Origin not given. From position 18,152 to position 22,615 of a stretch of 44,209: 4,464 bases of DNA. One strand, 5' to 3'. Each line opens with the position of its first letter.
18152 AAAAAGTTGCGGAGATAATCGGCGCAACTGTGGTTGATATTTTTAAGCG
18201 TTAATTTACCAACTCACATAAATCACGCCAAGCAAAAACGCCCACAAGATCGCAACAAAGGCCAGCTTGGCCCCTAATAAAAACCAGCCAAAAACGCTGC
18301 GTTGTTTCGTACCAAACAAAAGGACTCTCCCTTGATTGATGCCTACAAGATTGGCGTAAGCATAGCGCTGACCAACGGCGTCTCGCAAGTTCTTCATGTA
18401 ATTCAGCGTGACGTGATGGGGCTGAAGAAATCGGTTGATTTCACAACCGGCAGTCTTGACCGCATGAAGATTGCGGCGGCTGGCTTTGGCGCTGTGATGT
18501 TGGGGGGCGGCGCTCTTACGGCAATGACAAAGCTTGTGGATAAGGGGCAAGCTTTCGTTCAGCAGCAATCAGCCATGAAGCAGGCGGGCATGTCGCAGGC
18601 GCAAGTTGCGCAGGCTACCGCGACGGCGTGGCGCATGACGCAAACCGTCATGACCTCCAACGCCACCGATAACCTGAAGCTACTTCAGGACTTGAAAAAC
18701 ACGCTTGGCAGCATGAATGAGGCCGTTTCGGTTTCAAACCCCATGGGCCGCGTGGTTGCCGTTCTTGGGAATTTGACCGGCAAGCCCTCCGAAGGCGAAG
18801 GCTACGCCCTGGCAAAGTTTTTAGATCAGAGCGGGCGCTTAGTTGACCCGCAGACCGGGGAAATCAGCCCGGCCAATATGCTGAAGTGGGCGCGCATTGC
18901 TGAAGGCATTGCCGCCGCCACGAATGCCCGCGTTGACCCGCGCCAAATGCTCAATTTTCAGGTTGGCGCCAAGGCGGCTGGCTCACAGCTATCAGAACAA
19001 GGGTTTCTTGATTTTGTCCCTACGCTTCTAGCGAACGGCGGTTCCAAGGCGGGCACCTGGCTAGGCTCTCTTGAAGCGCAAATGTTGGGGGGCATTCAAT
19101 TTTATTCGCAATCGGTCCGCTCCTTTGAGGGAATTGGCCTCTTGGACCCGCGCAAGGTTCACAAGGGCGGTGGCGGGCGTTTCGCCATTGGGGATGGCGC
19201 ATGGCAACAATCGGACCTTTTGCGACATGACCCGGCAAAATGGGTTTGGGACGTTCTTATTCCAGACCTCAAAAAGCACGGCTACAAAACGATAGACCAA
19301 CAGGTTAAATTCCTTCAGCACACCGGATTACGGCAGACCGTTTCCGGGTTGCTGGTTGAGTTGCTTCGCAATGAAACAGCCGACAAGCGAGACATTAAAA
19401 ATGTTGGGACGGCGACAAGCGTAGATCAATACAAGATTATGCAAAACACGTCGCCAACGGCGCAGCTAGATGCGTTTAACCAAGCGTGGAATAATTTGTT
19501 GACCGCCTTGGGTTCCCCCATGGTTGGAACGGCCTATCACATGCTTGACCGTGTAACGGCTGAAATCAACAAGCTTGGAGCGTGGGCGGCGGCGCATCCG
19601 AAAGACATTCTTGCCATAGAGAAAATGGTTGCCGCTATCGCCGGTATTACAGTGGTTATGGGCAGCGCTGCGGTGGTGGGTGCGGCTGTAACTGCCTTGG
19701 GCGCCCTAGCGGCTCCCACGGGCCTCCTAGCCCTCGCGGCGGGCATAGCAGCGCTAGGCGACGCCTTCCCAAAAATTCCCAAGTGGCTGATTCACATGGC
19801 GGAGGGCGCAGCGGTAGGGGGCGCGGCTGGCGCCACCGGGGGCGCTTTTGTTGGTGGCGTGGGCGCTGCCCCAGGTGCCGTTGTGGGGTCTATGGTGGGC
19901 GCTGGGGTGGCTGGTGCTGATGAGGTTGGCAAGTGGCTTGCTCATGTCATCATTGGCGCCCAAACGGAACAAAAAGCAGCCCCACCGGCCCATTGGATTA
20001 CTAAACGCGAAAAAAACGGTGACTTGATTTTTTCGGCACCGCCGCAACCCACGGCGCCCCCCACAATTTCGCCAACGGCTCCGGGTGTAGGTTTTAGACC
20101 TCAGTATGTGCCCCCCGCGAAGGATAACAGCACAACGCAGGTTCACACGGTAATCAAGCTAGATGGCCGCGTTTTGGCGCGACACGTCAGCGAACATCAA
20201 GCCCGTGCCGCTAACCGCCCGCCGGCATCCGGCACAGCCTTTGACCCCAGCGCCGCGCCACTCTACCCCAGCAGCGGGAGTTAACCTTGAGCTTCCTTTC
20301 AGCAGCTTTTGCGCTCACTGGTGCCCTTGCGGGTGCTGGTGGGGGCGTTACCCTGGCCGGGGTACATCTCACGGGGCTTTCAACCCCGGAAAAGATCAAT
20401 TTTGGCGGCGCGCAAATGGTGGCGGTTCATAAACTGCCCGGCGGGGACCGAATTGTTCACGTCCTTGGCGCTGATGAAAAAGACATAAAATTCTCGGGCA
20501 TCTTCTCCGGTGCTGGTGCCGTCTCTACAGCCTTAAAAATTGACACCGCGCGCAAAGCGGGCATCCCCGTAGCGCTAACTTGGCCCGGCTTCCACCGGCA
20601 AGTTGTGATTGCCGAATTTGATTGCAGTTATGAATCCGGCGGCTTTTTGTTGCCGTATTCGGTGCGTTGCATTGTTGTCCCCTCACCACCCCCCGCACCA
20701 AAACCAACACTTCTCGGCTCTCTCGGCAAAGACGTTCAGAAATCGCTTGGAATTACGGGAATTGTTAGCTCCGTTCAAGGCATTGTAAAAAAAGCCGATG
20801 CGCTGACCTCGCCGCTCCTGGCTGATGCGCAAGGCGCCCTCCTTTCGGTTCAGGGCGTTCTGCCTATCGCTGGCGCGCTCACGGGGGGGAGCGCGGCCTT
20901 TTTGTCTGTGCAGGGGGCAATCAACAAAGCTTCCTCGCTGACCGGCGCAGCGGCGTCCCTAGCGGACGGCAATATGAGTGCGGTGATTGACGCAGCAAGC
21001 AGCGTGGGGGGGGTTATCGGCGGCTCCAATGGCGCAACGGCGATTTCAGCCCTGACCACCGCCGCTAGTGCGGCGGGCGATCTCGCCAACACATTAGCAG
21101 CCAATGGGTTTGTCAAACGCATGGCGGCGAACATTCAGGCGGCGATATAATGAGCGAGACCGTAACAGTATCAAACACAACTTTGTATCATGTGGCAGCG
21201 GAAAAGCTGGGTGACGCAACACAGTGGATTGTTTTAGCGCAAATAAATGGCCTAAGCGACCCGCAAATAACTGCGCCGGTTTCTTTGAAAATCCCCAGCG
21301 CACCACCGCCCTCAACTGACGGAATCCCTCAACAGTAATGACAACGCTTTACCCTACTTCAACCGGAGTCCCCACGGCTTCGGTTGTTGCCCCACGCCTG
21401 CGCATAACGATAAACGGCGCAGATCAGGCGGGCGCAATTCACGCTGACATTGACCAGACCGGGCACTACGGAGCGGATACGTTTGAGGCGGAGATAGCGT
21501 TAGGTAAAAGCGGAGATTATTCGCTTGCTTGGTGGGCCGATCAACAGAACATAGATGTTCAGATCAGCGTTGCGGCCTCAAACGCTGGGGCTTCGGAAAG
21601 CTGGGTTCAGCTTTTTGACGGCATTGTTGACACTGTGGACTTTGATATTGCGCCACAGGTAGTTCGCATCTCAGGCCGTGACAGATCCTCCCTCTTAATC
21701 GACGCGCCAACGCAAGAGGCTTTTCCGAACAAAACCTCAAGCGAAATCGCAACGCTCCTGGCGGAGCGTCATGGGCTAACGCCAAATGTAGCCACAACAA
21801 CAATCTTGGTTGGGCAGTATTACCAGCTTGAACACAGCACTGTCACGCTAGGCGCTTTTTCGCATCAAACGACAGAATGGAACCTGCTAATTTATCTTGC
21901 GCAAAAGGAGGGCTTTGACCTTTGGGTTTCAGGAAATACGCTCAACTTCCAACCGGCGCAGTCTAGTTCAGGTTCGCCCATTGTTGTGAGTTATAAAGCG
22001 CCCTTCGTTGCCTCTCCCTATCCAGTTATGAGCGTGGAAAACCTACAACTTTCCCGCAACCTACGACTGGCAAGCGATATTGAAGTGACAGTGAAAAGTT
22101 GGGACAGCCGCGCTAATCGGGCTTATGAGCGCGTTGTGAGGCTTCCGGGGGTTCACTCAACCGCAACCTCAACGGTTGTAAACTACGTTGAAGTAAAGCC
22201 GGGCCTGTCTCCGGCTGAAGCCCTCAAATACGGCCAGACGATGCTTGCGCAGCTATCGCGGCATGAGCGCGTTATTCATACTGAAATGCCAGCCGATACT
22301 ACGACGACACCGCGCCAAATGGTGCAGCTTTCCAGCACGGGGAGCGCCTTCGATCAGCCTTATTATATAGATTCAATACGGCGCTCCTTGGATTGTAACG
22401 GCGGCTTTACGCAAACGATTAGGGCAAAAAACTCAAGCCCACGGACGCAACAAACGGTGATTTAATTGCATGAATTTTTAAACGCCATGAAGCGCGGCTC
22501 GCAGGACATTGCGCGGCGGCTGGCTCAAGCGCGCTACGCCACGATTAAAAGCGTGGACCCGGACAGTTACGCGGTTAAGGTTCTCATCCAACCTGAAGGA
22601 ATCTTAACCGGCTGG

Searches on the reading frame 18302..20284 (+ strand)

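Call 75: search_protein_families(library=phrogs, proteins=[window:18302-20284:+], max_evalue=0.00001)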
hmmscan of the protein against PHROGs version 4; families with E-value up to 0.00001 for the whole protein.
window:18302-20284:+ (660 aa): 3 families
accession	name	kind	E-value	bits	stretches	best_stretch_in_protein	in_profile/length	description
phrog_28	-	tail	1.3e-12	48.2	1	369-537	536-670/1228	tail length tape measure protein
phrog_794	-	tail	1.5e-12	48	1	373-642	467-749/763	tail length tape measure protein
phrog_16692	-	unknown function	4.6e-06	26.3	1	497-572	716-793/1107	-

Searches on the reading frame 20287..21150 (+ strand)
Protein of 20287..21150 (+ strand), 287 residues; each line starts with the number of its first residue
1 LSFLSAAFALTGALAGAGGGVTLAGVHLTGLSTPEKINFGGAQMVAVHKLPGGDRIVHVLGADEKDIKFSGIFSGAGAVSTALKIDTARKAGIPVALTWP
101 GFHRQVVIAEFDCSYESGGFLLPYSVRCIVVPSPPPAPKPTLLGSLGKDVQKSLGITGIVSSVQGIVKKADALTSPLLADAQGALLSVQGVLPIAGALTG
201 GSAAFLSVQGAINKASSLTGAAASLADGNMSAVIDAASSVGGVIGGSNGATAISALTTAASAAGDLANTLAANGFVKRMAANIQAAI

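Call 75: search_protein_families(library=phrogs, proteins=[window:20287-21150:+], max_evalue=0.00001)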
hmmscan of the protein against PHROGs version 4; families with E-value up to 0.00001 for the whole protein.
window:20287-21150:+ (287 aa): 2 families
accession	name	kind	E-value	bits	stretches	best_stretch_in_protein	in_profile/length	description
phrog_21362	-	unknown function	3.6e-28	99.6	1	26-285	12-255/321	-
phrog_36820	-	unknown function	1.6e-22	81.1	1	17-263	20-255/307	-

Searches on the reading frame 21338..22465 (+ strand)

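Call 75: search_protein_families(library=phrogs, proteins=[window:21338-22465:+], max_evalue=0.00001)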
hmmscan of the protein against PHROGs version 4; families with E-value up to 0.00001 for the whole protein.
window:21338-22465:+ (375 aa): 2 families
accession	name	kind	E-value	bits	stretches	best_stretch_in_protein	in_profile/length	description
phrog_52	-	tail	1.5e-23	84.6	1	96-367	265-515/677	tail protein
phrog_1887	-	tail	1.2e-08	35.5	1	54-370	353-661/670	tail protein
